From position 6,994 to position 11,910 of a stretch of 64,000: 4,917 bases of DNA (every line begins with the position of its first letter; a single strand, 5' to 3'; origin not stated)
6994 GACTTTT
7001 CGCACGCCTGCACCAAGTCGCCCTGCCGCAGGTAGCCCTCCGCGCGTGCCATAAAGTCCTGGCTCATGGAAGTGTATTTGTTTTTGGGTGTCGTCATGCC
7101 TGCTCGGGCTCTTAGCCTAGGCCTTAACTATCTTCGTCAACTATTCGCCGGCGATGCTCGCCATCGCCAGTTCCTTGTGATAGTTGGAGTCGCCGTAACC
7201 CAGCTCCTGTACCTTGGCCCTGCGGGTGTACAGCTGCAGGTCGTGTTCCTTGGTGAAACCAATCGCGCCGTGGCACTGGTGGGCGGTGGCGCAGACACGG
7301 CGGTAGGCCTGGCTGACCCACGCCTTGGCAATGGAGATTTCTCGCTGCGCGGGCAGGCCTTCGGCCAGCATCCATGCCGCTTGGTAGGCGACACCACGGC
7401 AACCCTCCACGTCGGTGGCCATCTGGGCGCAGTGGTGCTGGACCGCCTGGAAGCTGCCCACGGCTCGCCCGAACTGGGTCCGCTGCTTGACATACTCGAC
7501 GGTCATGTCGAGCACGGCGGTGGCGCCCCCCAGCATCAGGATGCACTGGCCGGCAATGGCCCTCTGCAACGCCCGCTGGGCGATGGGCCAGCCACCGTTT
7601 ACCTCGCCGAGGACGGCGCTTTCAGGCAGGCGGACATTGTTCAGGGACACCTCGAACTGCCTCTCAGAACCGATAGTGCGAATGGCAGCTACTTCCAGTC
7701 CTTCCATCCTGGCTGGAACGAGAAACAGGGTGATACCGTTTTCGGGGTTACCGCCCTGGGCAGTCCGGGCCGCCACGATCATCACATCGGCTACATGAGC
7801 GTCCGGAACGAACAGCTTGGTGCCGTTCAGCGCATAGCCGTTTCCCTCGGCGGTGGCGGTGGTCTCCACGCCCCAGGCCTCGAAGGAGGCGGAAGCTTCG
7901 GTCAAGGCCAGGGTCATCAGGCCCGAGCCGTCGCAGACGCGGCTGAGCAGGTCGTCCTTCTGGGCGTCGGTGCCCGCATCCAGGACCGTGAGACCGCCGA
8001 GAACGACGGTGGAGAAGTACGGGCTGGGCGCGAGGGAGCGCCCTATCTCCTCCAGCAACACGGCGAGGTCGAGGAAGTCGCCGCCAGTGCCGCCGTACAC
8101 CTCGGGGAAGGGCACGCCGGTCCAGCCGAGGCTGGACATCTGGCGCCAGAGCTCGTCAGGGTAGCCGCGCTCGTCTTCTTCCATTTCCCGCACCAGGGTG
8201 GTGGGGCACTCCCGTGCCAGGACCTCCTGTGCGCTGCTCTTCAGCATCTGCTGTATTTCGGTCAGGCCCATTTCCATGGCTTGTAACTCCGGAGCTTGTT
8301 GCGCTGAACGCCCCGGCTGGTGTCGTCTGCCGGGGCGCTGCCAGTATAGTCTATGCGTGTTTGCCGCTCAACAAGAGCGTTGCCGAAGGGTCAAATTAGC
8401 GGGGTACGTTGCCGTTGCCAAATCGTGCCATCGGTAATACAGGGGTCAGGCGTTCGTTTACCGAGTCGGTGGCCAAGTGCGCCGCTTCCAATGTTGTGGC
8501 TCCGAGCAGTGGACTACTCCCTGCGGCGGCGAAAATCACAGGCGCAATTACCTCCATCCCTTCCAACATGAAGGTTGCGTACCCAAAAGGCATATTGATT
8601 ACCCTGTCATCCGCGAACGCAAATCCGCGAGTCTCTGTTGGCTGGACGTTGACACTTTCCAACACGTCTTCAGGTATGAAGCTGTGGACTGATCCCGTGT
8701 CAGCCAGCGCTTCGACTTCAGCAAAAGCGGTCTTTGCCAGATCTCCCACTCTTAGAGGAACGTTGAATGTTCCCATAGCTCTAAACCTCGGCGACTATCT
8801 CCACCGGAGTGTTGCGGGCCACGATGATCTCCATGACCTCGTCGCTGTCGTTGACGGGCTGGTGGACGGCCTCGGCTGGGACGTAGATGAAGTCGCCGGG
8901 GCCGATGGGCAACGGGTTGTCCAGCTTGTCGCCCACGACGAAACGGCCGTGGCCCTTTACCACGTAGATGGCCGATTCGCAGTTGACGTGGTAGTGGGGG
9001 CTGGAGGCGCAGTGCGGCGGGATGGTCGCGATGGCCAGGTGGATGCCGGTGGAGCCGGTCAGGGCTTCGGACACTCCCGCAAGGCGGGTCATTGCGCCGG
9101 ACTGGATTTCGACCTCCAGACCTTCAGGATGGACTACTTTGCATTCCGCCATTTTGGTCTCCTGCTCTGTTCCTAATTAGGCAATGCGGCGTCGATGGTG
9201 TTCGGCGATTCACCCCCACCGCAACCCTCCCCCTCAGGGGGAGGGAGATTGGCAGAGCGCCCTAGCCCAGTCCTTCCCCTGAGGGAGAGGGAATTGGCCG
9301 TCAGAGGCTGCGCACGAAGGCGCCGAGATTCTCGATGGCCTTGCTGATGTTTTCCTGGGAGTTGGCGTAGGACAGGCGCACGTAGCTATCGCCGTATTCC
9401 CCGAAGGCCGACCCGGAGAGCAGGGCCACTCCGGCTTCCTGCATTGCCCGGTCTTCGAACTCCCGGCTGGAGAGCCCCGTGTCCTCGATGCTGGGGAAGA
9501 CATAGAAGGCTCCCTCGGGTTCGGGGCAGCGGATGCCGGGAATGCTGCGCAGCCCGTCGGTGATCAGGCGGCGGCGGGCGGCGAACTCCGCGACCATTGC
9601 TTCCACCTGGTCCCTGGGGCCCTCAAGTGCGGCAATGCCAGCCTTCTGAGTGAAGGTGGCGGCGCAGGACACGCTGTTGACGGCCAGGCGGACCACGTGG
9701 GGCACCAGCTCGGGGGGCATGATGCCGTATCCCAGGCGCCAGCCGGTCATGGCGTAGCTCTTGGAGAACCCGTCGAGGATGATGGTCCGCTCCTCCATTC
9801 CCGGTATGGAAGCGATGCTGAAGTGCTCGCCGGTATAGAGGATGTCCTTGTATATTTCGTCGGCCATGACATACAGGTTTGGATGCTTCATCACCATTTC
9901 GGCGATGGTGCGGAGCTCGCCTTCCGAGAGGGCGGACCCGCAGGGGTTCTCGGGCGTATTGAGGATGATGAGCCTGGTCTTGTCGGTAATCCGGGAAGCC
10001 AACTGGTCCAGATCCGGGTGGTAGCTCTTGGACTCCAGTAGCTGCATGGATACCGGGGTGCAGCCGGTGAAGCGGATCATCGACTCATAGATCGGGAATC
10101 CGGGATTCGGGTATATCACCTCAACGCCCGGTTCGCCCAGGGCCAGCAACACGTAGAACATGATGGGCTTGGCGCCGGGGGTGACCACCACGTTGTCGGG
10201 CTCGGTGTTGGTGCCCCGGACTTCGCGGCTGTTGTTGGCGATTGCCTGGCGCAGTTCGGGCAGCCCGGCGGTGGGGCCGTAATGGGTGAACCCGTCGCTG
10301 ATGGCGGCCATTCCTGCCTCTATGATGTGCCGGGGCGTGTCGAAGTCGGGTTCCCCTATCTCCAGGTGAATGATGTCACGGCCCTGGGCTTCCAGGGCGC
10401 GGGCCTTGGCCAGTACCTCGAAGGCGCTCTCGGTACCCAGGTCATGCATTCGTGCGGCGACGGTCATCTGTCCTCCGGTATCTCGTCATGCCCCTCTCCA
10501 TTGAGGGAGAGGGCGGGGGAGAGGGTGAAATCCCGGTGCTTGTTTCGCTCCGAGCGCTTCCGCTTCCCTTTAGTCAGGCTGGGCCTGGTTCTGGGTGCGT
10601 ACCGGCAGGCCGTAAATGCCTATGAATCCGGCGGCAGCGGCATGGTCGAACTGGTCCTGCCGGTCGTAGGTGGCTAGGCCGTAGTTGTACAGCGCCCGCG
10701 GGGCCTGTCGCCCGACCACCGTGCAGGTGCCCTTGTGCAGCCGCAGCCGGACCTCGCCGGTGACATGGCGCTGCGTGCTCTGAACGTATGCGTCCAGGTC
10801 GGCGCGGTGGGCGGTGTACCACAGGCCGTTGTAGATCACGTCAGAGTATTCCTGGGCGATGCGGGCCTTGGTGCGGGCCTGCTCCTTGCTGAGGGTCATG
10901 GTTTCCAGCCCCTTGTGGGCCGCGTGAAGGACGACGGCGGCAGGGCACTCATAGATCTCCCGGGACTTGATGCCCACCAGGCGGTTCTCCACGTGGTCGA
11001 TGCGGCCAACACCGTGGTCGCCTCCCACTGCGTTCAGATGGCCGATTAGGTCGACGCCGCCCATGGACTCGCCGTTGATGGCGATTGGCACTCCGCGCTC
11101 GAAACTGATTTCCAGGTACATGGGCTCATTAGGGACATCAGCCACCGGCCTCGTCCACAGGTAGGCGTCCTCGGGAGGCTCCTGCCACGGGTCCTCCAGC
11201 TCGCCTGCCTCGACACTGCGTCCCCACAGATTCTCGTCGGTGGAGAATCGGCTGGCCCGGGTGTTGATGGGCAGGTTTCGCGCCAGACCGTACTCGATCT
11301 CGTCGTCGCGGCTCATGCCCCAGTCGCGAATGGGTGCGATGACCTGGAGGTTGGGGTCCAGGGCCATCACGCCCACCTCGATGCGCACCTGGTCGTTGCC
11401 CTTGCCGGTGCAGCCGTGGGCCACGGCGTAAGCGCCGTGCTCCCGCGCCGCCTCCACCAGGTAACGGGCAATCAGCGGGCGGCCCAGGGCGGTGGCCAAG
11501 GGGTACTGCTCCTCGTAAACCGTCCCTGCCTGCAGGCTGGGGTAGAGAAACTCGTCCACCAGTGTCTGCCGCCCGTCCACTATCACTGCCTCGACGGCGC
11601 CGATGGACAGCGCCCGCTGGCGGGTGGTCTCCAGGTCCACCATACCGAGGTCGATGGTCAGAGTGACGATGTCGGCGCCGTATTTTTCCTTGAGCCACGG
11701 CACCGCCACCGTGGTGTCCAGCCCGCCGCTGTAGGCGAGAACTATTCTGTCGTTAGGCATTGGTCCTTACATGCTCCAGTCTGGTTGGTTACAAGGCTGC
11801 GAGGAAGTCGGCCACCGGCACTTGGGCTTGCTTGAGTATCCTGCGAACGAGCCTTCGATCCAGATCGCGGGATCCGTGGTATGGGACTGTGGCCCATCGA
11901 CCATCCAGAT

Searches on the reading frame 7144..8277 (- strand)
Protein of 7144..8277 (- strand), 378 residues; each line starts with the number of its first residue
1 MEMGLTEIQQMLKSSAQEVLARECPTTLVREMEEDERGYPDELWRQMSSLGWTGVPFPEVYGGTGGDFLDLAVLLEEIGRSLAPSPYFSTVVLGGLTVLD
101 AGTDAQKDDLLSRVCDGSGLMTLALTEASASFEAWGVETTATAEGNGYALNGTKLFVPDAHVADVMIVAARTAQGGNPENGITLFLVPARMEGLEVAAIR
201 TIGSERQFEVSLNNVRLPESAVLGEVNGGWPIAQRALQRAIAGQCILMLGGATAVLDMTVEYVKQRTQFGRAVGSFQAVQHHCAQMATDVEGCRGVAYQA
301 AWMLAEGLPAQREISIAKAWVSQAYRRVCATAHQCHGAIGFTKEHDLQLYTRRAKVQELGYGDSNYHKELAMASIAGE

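Call 54: search_protein_families(library=pfam, proteins=[window:7144-8277:-], max_evalue=0.00001)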
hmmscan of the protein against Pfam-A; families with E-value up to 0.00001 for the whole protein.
window:7144-8277:- (378 aa): 4 families
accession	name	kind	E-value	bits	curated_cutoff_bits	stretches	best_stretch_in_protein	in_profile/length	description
PF00441.29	Acyl-CoA_dh_1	-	1.1e-33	117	22.4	1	227-373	1-147/150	Acyl-CoA dehydrogenase, C-terminal domain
PF02771.21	Acyl-CoA_dh_N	-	1.7e-23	83.6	22.9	1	6-117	1-112/113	Acyl-CoA dehydrogenase, N-terminal domain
PF02770.24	Acyl-CoA_dh_M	-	8.8e-17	61.5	33.3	1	123-213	2-95/97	Acyl-CoA dehydrogenase, middle domain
PF08028.16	Acyl-CoA_dh_2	-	2.8e-11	44.3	22.7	1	243-356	2-125/134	Acyl-CoA dehydrogenase, C-terminal domain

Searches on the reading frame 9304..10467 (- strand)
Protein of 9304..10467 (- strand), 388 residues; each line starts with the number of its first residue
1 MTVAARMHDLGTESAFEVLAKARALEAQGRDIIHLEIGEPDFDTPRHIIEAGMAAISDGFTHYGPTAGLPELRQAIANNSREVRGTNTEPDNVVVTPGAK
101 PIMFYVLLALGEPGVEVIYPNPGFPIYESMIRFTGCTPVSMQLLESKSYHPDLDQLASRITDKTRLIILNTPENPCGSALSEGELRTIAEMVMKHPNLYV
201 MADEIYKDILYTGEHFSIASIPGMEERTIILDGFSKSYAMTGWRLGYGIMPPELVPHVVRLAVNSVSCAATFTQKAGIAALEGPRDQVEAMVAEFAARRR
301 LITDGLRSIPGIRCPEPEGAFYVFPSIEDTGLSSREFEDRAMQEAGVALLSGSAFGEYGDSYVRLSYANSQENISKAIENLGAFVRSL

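Call 54: search_protein_families(library=pfam, proteins=[window:9304-10467:-], max_evalue=0.00001)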
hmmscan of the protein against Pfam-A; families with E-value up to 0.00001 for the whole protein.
window:9304-10467:- (388 aa): 1 family
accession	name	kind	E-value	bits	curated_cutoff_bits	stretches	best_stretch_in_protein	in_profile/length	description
PF00155.27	Aminotran_1_2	-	1.5e-67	228.8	19.7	1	31-380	2-360/361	Aminotransferase class I and II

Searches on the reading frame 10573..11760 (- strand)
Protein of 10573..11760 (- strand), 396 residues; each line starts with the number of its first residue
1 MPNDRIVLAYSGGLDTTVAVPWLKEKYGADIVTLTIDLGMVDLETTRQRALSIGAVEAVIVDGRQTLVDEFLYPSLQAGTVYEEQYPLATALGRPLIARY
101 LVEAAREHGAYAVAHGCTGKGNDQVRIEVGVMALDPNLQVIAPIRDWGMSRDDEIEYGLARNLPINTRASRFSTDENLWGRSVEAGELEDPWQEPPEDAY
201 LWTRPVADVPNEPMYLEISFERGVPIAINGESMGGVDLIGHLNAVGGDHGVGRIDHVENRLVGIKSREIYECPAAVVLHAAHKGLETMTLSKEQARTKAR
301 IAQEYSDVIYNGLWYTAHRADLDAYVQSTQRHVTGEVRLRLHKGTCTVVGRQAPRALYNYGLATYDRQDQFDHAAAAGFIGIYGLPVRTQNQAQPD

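Call 54: search_protein_families(library=pfam, proteins=[window:10573-11760:-], max_evalue=0.00001)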
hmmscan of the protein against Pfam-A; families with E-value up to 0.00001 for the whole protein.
window:10573-11760:- (396 aa): 2 families
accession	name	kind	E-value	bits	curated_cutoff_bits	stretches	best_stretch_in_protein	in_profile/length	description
PF20979.2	Arginosuc_syn_C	-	5.9e-89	297.8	27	1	172-388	1-217/219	Arginosuccinate synthase C-terminal domain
PF00764.25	Arginosuc_synth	-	3.7e-63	212.8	27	1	5-164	1-162/162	Arginosuccinate synthase N-terminal HUP domain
